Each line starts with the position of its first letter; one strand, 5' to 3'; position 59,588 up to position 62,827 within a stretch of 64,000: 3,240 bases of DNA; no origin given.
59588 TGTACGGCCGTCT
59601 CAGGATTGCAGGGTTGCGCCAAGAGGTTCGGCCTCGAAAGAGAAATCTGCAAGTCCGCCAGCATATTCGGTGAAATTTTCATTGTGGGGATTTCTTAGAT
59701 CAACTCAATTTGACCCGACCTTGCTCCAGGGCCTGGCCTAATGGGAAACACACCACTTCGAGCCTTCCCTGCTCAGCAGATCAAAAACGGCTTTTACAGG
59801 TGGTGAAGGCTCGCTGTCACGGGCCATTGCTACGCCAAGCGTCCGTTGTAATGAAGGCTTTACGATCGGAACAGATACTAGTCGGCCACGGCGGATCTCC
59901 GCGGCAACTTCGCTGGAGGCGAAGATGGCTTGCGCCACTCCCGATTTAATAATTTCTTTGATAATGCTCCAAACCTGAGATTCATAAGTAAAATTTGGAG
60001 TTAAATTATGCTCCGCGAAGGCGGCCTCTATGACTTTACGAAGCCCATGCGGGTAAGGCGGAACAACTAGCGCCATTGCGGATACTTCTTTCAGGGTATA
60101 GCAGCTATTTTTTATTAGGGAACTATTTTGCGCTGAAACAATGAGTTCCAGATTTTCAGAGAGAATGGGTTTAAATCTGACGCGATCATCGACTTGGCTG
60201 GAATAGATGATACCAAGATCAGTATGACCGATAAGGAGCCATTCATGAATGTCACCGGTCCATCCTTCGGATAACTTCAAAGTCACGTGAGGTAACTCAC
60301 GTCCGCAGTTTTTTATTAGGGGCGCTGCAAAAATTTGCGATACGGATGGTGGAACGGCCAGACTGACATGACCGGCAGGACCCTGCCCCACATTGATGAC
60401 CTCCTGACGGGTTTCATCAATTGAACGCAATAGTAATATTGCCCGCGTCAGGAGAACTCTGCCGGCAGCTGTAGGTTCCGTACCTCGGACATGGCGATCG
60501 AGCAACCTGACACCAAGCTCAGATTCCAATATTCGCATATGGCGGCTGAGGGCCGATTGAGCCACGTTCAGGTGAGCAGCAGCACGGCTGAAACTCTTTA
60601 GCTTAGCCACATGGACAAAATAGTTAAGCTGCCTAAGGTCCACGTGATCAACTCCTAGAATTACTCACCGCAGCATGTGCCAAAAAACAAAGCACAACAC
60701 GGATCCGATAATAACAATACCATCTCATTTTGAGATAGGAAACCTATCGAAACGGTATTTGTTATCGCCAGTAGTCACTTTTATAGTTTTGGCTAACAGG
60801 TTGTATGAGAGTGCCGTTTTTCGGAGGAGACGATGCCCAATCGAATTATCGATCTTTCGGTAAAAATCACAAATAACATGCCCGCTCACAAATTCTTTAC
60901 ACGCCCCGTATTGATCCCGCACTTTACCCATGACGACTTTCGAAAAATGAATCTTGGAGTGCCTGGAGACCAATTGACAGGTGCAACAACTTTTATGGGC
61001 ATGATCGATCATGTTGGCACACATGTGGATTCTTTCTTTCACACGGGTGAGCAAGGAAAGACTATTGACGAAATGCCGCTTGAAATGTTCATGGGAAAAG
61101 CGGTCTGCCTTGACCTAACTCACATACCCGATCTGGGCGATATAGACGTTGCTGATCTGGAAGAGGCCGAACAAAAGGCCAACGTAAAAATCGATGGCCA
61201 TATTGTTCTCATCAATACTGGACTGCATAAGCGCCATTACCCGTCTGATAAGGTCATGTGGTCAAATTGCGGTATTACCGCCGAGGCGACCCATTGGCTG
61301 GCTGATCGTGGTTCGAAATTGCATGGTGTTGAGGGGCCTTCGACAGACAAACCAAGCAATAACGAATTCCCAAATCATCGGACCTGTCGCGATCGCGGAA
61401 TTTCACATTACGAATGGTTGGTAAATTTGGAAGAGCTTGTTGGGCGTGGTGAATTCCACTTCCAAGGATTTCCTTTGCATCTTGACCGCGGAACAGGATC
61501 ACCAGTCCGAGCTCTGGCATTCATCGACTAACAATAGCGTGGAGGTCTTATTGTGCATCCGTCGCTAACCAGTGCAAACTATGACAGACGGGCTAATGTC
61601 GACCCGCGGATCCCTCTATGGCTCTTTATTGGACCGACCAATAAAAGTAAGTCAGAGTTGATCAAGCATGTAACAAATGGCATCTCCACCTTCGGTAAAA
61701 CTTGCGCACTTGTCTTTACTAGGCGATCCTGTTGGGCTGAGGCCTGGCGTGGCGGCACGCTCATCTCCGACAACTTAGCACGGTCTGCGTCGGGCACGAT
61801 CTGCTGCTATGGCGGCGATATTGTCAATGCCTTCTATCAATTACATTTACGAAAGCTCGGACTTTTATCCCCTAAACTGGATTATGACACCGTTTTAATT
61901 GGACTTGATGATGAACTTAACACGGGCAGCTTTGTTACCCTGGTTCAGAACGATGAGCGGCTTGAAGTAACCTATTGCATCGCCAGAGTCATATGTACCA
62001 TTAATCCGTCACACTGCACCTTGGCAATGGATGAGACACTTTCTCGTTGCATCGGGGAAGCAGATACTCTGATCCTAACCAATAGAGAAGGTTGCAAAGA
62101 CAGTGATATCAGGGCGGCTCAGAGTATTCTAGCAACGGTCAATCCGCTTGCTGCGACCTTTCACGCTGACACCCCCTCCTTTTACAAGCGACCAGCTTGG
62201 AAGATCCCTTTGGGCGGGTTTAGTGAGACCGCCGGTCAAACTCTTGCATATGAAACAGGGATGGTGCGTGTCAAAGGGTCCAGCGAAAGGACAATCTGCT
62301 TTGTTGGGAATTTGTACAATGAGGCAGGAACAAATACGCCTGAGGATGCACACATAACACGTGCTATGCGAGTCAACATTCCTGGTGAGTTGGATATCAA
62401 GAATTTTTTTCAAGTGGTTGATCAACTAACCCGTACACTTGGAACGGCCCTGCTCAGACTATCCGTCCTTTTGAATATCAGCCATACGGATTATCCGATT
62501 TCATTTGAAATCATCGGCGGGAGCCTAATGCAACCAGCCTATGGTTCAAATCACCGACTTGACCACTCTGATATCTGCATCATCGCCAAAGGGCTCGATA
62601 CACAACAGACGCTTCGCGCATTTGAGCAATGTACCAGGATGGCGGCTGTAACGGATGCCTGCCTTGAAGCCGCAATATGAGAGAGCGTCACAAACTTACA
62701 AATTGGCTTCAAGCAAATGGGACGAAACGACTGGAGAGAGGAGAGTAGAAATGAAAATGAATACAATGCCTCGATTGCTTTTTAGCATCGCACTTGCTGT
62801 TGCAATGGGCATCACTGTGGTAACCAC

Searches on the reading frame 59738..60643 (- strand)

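Call 73: search_protein_families(library=pfam, proteins=[window:59738-60643:-], max_evalue=0.001)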
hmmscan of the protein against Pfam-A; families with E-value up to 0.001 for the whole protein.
window:59738-60643:- (301 aa): 2 families
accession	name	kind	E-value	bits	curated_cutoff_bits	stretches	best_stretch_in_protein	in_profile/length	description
PF03466.25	LysR_substrate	-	4.2e-35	121.5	28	1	87-292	2-206/209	LysR substrate binding domain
PF00126.33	HTH_1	-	2.2e-22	79.2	26.6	1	3-62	1-60/60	Bacterial regulatory helix-turn-helix protein, lysR family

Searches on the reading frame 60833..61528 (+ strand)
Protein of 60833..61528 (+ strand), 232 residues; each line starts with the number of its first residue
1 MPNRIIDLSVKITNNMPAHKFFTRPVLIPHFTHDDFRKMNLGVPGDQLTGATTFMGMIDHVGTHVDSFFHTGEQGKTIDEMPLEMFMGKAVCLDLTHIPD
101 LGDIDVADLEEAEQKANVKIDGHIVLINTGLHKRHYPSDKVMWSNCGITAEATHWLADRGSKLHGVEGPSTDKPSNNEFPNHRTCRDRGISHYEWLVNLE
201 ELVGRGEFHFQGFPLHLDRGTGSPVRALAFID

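Call 73: search_protein_families(library=pfam, proteins=[window:60833-61528:+], max_evalue=0.001)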
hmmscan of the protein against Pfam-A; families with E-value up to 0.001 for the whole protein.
window:60833-61528:+ (232 aa): 1 family
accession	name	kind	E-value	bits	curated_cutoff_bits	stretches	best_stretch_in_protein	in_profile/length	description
PF04199.19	Cyclase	-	1.1e-33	116.8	23.1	1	6-173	1-142/142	Putative cyclase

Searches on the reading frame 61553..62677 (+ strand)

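Call 73: search_protein_families(library=pfam, proteins=[window:61553-62677:+], max_evalue=0.001)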
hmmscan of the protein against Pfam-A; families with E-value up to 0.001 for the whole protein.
window:61553-62677:+ (375 aa): 1 family
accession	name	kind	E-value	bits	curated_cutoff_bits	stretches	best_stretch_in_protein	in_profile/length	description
PF07683.19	CobW_C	-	2e-05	24.8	22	1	273-360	5-93/94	Cobalamin synthesis protein cobW C-terminal domain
